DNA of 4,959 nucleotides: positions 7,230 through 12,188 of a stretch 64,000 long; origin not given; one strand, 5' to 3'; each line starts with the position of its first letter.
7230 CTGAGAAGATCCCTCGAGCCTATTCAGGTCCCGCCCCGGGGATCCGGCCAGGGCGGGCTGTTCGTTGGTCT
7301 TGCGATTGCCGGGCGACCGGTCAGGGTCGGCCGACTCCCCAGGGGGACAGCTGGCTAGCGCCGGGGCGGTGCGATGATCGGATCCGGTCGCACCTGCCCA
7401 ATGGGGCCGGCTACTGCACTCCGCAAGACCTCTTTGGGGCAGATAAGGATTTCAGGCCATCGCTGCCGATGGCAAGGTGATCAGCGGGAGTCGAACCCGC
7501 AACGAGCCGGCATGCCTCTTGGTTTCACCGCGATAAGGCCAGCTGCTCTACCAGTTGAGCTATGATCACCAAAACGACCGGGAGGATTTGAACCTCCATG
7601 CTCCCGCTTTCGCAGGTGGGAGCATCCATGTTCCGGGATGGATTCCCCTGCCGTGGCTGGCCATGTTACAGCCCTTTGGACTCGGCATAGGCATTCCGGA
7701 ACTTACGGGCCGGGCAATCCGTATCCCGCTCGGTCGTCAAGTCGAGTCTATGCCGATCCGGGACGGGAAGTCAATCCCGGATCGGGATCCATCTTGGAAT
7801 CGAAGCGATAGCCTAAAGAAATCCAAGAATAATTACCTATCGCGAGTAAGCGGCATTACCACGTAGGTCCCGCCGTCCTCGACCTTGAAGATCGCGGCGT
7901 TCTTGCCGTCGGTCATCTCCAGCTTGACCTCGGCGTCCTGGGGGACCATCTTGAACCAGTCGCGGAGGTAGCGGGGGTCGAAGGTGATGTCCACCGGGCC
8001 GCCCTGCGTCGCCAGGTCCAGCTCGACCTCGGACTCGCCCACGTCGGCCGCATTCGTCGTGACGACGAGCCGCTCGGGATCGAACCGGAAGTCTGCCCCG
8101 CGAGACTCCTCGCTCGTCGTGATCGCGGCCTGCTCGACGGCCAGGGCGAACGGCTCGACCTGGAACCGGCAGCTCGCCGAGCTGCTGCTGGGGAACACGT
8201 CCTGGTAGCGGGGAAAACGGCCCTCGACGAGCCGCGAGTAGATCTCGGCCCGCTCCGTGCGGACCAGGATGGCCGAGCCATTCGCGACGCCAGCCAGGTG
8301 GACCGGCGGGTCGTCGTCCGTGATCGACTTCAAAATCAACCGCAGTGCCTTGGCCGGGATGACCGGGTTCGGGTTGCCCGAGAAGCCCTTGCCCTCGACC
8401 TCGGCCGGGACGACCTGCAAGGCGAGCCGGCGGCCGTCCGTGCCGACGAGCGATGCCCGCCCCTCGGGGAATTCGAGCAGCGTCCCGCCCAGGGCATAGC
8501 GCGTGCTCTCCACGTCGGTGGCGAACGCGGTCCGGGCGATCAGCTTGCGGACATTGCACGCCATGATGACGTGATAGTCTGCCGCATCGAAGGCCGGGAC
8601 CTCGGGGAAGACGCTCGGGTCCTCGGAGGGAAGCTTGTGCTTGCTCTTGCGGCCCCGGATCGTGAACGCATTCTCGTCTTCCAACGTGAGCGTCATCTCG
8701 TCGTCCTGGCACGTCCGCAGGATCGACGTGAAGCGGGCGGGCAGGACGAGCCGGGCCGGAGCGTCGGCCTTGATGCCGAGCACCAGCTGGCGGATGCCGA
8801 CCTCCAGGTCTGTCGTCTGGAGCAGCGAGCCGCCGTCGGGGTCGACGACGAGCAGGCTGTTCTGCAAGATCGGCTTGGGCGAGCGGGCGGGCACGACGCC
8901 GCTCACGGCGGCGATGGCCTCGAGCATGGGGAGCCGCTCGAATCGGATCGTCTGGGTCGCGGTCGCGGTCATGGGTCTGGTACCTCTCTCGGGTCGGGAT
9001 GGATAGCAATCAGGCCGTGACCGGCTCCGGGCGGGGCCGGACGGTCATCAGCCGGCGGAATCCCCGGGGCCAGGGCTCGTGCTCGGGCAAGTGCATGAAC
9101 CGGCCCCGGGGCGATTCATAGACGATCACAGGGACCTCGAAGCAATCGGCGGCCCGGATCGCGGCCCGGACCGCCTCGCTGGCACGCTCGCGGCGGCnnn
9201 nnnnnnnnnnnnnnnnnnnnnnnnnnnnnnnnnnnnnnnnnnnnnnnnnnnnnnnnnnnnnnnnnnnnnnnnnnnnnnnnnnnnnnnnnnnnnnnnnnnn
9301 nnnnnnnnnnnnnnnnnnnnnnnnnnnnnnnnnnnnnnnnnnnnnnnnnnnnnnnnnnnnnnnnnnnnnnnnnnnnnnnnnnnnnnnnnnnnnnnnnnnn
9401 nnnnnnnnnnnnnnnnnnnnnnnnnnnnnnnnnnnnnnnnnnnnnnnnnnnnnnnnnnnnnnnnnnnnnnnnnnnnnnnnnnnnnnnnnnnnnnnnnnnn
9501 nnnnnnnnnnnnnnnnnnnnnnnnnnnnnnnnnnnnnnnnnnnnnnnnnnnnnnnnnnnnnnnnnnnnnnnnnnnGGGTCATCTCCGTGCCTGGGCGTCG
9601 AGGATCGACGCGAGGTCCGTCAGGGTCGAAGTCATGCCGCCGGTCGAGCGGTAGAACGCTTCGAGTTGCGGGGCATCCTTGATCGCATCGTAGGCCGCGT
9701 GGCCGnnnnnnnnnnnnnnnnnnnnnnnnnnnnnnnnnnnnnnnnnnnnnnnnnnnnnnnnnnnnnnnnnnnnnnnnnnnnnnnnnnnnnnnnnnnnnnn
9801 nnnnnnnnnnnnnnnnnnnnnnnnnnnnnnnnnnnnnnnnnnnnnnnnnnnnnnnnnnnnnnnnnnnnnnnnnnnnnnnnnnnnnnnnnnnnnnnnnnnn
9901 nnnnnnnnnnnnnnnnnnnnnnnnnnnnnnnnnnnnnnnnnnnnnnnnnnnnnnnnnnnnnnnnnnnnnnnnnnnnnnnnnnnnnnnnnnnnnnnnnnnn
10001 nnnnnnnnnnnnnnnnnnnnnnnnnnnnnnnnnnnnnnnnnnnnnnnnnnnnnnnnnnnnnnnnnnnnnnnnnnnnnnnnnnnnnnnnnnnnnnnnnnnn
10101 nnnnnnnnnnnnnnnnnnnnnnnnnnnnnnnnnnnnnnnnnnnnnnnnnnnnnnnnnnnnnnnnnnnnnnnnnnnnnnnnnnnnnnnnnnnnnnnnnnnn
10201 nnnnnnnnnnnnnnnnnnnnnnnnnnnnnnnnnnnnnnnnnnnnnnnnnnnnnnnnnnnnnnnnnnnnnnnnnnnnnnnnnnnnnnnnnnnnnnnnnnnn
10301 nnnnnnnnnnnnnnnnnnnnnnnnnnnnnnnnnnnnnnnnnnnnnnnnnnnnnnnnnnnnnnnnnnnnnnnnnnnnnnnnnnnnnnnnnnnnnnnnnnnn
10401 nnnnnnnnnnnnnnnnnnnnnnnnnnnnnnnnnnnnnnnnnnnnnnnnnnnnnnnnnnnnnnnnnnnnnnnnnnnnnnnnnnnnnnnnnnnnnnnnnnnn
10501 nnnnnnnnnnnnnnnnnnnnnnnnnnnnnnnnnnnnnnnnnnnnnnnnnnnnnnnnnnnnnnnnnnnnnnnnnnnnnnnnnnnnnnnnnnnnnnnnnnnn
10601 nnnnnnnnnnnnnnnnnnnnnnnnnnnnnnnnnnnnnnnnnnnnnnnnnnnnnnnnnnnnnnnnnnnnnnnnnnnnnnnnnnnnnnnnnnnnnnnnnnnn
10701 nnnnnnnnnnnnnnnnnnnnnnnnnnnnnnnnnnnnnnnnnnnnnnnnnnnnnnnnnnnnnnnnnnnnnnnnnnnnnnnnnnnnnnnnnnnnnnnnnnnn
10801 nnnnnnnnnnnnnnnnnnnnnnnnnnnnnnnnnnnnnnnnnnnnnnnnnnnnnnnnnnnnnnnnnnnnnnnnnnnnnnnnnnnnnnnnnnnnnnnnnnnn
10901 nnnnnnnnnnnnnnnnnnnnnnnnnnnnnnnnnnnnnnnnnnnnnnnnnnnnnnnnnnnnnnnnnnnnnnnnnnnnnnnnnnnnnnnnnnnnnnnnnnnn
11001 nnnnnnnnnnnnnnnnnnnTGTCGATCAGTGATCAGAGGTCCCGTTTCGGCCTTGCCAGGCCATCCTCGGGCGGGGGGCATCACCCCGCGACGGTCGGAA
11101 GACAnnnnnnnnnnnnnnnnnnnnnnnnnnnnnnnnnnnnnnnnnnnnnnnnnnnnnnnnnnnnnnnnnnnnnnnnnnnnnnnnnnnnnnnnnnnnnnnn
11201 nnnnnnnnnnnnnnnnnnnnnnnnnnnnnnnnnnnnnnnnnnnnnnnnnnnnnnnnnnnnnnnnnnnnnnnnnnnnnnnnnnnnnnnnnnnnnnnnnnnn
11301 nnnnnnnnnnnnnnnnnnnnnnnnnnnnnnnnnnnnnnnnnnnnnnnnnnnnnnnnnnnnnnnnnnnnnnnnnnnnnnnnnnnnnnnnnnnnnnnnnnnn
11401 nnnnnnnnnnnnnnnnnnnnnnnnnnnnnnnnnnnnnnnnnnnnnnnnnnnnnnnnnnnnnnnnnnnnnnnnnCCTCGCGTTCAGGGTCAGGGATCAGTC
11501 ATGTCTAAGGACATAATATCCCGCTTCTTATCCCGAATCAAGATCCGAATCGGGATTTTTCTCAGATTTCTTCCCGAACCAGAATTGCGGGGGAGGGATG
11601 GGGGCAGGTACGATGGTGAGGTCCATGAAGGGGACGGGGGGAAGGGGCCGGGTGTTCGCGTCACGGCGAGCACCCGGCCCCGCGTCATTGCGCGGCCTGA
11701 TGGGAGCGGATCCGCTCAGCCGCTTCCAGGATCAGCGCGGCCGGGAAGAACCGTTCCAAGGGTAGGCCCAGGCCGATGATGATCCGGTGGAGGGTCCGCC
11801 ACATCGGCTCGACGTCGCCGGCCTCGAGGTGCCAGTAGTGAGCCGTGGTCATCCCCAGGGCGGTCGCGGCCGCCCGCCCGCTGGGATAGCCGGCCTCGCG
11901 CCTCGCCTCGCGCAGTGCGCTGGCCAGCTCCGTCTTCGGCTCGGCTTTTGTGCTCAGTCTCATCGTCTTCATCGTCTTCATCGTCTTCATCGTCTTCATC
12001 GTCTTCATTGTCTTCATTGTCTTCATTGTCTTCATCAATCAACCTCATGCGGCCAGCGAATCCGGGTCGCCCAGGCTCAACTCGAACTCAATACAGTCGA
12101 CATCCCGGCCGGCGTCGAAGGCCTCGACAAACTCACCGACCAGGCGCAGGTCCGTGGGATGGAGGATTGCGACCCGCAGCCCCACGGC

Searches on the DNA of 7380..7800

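Call 90: search_rna_families(source=window, start=7380, end=7800, threshold=evalue, max_evalue=1, show_alignments=2)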
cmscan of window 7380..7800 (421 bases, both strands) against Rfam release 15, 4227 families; matches with E-value up to 1: 4.
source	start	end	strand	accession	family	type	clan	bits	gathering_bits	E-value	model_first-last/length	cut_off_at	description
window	7476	7569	-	RF00005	tRNA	Gene; tRNA;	CL00001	46.8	29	4.9e-09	1-71/71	no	tRNA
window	7524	7616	-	RF02553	YrlA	Gene; sRNA;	-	27.1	69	0.00087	1-114/114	no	Y RNA-like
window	7475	7569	+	RF04354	Plastid-ycf2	Cis-reg;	-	17.4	65.7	0.66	1-75/75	no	Plastid-ycf2 5UTR RNA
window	7540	7605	+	RF01973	H19_2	Gene; lncRNA;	-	12.8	50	0.87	1-69/69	no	H19 conserved region 2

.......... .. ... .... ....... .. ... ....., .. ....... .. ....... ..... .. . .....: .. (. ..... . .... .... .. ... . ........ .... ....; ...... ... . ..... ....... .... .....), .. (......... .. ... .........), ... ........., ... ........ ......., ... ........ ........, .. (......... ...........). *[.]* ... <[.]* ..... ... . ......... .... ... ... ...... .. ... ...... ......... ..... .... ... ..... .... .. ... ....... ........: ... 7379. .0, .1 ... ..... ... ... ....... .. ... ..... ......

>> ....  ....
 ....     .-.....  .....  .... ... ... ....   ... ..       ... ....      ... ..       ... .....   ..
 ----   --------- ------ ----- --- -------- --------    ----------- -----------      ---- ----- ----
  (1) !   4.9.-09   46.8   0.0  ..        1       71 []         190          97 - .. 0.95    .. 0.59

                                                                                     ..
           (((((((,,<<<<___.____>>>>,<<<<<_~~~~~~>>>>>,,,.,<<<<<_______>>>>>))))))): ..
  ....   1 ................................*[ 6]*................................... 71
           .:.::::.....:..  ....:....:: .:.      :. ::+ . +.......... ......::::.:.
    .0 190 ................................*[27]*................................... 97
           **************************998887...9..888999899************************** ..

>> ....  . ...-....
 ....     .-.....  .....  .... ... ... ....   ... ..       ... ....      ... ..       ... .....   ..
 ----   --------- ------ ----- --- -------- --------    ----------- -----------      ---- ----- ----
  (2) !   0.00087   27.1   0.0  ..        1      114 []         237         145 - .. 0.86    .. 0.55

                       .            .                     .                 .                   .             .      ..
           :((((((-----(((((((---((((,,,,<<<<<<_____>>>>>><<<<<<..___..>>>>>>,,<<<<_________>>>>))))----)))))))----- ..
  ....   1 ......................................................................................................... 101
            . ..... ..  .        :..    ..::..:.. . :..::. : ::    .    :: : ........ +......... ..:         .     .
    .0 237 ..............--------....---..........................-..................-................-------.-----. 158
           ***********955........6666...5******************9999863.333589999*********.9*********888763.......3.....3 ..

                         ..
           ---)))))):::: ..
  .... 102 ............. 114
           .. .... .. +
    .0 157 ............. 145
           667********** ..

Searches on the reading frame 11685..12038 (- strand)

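Call 10: search_protein_families(library=pfam, proteins=[window:11685-12038:-], max_evalue=0.01)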
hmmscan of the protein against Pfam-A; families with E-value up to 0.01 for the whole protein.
window:11685-12038:- (117 aa): 1 family
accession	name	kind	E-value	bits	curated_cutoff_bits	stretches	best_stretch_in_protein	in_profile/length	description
PF13560.12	HTH_31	-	1.6e-07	32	27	1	37-95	1-59/64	Helix-turn-helix domain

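Call 88: search_protein_families(library=phrogs, proteins=[window:11685-12038:-], max_evalue=0.01)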
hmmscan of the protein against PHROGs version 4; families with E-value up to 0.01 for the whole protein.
window:11685-12038:- (117 aa): 3 families
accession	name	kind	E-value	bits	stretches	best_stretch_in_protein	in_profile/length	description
phrog_4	-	transcription regulation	2.6e-05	24.4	1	4-97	112-191/400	transcriptional repressor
phrog_3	-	transcription regulation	0.00018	22.4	1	12-100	70-148/430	transcriptional repressor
phrog_1373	-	transcription regulation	0.00076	20.5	1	1-100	22-125/166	transcriptional regulator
